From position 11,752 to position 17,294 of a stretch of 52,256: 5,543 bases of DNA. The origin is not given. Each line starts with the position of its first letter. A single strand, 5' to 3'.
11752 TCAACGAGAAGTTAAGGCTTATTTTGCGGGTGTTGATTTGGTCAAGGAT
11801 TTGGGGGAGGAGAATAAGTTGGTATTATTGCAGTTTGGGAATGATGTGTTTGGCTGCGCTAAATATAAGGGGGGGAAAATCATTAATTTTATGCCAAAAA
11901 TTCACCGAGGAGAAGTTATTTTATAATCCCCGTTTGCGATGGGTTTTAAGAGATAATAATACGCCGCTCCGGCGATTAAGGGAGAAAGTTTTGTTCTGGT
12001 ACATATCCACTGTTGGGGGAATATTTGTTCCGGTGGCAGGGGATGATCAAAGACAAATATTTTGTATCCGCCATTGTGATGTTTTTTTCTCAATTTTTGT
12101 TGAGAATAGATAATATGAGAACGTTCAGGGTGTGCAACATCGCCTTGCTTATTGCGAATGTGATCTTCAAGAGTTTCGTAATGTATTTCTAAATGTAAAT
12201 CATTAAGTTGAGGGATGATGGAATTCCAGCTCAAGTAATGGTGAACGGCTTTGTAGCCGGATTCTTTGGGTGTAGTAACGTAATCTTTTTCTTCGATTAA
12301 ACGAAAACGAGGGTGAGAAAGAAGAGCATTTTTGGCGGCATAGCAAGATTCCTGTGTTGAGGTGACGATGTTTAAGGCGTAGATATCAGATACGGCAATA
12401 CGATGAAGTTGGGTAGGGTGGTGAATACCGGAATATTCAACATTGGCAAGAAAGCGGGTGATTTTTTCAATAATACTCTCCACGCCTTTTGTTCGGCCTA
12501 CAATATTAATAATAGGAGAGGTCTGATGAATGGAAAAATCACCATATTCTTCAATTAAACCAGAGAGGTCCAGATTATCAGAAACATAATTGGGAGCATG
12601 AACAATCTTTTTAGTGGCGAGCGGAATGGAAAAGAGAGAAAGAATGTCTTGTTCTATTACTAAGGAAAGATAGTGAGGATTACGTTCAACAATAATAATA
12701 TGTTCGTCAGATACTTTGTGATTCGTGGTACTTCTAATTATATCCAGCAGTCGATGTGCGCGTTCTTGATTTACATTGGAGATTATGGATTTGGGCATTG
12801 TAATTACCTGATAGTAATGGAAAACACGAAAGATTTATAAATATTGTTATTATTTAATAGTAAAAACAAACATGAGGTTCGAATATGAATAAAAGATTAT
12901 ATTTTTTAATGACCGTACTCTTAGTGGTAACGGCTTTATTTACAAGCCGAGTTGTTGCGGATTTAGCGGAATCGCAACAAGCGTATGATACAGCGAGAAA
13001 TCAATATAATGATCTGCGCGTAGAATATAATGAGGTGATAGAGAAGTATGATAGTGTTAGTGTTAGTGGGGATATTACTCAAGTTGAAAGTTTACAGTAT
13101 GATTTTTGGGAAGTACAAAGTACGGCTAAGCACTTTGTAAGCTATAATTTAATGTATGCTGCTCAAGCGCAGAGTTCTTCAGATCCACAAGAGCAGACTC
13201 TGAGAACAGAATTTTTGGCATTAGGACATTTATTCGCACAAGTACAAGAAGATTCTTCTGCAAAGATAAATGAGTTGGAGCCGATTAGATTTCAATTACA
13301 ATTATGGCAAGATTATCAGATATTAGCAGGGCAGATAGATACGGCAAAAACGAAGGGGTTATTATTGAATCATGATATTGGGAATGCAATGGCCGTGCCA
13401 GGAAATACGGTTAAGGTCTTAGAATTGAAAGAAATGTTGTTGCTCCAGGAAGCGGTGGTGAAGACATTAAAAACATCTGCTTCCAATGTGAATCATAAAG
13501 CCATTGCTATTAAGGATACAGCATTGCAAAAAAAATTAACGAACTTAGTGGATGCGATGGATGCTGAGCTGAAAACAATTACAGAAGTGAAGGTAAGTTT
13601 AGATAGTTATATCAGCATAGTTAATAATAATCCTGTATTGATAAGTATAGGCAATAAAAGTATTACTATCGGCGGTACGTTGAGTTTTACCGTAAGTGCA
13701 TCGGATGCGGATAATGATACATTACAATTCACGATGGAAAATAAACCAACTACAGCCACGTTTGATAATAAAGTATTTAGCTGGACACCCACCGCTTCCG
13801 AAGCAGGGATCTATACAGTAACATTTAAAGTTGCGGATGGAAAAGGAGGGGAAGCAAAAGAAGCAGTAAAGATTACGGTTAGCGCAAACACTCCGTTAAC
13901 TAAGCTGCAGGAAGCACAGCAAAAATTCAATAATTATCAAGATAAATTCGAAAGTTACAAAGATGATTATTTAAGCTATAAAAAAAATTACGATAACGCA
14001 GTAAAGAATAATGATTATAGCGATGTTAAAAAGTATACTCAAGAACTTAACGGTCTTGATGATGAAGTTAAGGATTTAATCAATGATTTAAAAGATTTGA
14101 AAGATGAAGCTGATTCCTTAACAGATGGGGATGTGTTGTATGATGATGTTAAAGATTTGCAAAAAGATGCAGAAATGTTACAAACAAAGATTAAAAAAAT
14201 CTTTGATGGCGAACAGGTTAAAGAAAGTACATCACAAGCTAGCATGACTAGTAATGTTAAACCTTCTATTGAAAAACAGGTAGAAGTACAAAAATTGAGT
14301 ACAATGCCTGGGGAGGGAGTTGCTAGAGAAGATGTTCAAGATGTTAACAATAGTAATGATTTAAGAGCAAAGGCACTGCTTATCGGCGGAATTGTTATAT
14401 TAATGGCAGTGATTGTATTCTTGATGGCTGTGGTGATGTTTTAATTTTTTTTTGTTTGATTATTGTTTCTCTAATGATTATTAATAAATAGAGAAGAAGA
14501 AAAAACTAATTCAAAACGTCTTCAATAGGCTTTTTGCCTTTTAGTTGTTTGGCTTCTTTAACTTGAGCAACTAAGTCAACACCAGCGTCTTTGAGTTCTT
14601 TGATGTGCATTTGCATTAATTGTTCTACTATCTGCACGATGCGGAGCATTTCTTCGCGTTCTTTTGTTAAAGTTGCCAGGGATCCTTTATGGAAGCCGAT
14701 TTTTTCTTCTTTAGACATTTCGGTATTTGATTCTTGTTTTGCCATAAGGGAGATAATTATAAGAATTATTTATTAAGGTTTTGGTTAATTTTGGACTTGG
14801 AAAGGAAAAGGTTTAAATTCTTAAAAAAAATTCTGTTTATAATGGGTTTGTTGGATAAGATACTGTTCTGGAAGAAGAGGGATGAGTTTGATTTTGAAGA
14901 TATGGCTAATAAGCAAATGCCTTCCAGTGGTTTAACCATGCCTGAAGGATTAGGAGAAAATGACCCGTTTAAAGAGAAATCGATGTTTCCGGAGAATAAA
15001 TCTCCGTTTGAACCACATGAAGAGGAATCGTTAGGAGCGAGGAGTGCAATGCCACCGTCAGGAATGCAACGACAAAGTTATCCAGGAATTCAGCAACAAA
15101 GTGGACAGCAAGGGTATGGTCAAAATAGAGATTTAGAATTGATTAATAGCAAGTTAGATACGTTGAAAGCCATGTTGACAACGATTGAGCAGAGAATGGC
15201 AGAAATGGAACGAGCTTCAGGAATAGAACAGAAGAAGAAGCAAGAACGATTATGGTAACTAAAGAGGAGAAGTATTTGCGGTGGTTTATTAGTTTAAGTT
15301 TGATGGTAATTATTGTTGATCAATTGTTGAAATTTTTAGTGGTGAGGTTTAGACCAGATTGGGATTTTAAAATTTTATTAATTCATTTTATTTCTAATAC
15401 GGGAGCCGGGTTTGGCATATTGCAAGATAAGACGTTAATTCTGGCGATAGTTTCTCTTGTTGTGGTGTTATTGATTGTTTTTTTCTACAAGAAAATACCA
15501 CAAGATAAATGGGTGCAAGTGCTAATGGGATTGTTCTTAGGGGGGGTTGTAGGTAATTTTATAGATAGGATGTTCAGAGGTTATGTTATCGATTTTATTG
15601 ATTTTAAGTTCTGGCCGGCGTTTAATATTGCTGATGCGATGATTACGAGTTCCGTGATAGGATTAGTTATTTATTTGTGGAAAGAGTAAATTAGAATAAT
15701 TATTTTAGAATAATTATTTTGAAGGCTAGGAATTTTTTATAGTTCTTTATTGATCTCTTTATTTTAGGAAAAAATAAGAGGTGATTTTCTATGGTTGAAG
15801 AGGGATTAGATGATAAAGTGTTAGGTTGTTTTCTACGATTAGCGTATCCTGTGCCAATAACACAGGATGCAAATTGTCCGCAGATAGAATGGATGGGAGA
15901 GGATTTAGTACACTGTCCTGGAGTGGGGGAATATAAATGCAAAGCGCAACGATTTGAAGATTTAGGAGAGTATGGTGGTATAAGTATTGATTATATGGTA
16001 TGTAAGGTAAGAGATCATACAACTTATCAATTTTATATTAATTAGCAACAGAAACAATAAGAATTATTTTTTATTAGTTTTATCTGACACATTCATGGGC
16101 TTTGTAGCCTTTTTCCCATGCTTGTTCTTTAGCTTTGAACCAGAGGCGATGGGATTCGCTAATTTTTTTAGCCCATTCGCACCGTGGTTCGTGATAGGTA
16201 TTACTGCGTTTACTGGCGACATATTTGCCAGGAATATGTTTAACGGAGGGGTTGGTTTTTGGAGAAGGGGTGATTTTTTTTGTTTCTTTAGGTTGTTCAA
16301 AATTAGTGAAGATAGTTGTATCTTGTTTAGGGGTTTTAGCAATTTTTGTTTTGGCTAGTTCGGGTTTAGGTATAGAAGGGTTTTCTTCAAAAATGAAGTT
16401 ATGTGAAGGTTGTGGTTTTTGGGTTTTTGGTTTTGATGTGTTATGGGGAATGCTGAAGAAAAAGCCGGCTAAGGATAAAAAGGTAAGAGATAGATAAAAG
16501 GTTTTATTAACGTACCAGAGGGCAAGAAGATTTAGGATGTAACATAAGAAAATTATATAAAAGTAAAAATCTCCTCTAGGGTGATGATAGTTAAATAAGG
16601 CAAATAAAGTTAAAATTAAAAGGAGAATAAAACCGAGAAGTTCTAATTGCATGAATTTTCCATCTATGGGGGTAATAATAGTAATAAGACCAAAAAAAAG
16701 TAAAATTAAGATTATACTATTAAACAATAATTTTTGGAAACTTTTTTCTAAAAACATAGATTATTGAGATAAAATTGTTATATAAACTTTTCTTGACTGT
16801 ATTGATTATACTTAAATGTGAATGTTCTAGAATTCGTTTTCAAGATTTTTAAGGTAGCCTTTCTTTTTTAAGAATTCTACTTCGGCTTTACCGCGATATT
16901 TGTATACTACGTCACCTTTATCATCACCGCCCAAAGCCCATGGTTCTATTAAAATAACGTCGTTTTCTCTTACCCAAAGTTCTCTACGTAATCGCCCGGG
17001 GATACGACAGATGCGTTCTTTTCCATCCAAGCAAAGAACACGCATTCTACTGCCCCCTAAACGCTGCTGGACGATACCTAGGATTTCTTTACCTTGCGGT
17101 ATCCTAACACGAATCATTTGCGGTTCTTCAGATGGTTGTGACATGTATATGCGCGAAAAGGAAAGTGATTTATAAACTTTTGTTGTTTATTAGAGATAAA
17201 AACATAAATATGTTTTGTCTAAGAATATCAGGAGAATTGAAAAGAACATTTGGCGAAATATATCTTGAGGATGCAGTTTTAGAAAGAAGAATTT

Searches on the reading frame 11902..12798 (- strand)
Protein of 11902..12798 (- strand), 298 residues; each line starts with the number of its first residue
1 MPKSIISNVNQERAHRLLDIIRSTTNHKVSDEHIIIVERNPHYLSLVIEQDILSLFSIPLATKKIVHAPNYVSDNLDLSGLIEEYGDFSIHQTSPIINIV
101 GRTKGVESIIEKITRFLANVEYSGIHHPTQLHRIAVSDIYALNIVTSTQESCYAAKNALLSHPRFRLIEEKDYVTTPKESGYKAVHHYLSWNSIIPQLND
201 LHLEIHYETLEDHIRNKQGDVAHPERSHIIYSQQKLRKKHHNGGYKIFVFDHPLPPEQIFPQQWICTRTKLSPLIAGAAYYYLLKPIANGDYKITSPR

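Call 52: search_protein_families(library=pfam, proteins=[window:11902-12798:-], max_evalue=0.001)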
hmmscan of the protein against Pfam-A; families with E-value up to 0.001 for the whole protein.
window:11902-12798:- (298 aa): 1 family
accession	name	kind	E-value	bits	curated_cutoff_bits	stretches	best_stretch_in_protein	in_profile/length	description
PF04607.23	RelA_SpoT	-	5.7e-13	49.6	27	1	101-222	1-104/113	Region found in RelA / SpoT proteins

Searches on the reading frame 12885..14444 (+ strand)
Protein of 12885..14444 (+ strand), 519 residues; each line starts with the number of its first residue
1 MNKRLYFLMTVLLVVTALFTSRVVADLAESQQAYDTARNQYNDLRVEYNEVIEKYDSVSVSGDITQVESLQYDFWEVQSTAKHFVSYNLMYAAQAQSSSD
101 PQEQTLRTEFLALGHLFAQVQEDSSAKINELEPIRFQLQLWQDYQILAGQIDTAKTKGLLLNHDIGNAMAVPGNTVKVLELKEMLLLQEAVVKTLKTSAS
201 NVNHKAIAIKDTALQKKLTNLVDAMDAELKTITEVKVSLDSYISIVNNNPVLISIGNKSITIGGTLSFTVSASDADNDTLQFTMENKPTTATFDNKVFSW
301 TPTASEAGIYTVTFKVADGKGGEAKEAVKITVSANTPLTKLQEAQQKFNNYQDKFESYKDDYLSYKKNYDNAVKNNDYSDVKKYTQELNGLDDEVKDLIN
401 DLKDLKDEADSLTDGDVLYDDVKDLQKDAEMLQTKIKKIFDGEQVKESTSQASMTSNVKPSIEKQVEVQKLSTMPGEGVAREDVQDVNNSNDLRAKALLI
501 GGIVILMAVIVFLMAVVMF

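Call 52: search_protein_families(library=pfam, proteins=[window:12885-14444:+], max_evalue=0.001)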
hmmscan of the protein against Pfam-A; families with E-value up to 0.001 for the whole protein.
window:12885-14444:+ (519 aa): 6 families
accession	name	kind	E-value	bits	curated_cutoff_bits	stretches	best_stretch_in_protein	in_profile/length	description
PF17963.7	Big_9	-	7.6e-11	43.2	23.6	1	247-331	1-89/89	Bacterial Ig domain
PF05345.18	He_PIG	-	5e-10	40.1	24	1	250-333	2-96/96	Putative Ig domain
PF17892.7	Cadherin_5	-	1.9e-05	24.8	26.5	1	270-332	31-97/98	Cadherin-like domain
PF18911.6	PKD_4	-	0.00029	21.3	27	0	247-332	1-85/85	PKD domain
PF12296.13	HsbA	-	0.00032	21.6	33.5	1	373-436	56-119/121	Hydrophobic surface binding protein A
PF02050.21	FliJ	-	0.00078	20.1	28.4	1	339-411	5-77/123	Flagellar FliJ protein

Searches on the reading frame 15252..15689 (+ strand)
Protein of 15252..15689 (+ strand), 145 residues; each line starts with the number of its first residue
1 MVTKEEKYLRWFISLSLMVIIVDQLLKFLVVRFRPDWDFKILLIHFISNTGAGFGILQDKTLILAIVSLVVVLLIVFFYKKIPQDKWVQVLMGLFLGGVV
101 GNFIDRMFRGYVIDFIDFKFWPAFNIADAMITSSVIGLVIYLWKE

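Call 52: search_protein_families(library=pfam, proteins=[window:15252-15689:+], max_evalue=0.001)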
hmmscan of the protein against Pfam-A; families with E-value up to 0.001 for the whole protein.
window:15252-15689:+ (145 aa): 1 family
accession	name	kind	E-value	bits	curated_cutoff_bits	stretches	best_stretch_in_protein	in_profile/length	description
PF01252.23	Peptidase_A8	-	1.8e-31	109.7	25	1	16-143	2-141/142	Signal peptidase (SPase) II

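Call 78: search_protein_families(library=ncbifam, proteins=[window:15252-15689:+], max_evalue=0.001)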
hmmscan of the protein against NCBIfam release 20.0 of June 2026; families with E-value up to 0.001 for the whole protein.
window:15252-15689:+ (145 aa): 21 families
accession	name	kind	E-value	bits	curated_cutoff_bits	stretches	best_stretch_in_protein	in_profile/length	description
TIGR00077.1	lspA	equivalog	4.7e-27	94.9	73.95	1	6-141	6-153/164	signal peptidase II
NF011371.0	PRK14790.1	equivalog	5.4e-23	81.7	202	1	23-141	32-151/169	lipoprotein signal peptidase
NF011360.0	PRK14779.1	subfamily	1.7e-21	76.9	177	1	7-141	7-152/163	lipoprotein signal peptidase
NF011355.0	PRK14773.1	subfamily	4.3e-21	75.7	218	1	42-140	73-184/206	lipoprotein signal peptidase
NF011370.0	PRK14789.1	equivalog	8.9e-21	74.4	248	1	13-140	12-147/194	lipoprotein signal peptidase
NF011365.0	PRK14784.1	equivalog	1e-20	74.5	181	1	17-141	12-146/160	lipoprotein signal peptidase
NF011368.0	PRK14787.1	equivalog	1.5e-16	60.9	177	1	10-141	2-152/167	lipoprotein signal peptidase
NF011367.0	PRK14786.1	equivalog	1.6e-16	60.9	190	1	17-139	8-139/154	lipoprotein signal peptidase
NF011351.0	PRK14769.1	subfamily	5.6e-16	59.2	216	1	38-143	36-144/156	lipoprotein signal peptidase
NF011354.0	PRK14772.1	equivalog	3.3e-15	55.9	321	1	7-139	23-165/190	lipoprotein signal peptidase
NF011366.0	PRK14785.1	subfamily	3e-14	53.3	256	1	1-140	34-187/198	lipoprotein signal peptidase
NF011352.0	PRK14770.1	equivalog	3.4e-14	52.6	223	1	46-140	59-160/173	lipoprotein signal peptidase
NF011357.0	PRK14775.1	equivalog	4.9e-14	52.6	201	1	48-139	47-144/170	lipoprotein signal peptidase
NF011369.0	PRK14788.1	equivalog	2.6e-12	46.6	200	1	12-114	6-118/213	lipoprotein signal peptidase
NF011358.0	PRK14776.1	equivalog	7e-12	45.5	285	1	14-136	15-148/170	lipoprotein signal peptidase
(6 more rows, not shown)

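Call 89: list_cluster_members(proteins=[window:15252-15689:+, window:24432-25295:-, window:20764-21051:-, window:23548-24345:-])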
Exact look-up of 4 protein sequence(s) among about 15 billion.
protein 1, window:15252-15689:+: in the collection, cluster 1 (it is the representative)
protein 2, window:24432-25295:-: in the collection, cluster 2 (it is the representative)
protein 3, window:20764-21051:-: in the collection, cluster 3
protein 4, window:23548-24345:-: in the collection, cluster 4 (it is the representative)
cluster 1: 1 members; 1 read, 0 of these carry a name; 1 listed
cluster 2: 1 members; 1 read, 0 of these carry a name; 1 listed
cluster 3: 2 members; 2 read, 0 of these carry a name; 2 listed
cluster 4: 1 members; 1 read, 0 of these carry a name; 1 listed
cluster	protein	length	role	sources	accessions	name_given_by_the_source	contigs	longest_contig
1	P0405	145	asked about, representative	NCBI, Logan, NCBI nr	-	-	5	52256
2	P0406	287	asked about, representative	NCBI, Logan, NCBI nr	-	-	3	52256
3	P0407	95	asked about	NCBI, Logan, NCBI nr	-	-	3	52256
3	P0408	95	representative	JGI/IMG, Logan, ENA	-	-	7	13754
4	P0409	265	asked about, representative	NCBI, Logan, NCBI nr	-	-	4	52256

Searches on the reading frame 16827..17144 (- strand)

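Call 52: search_protein_families(library=pfam, proteins=[window:16827-17144:-], max_evalue=0.001)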
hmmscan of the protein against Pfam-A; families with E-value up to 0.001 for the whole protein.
window:16827-17144:- (105 aa): 1 family
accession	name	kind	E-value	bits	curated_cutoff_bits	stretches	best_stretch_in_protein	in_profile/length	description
PF01176.25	eIF-1a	-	8.3e-18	64.2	30.2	1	20-82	2-64/64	Translation initiation factor 1A / IF-1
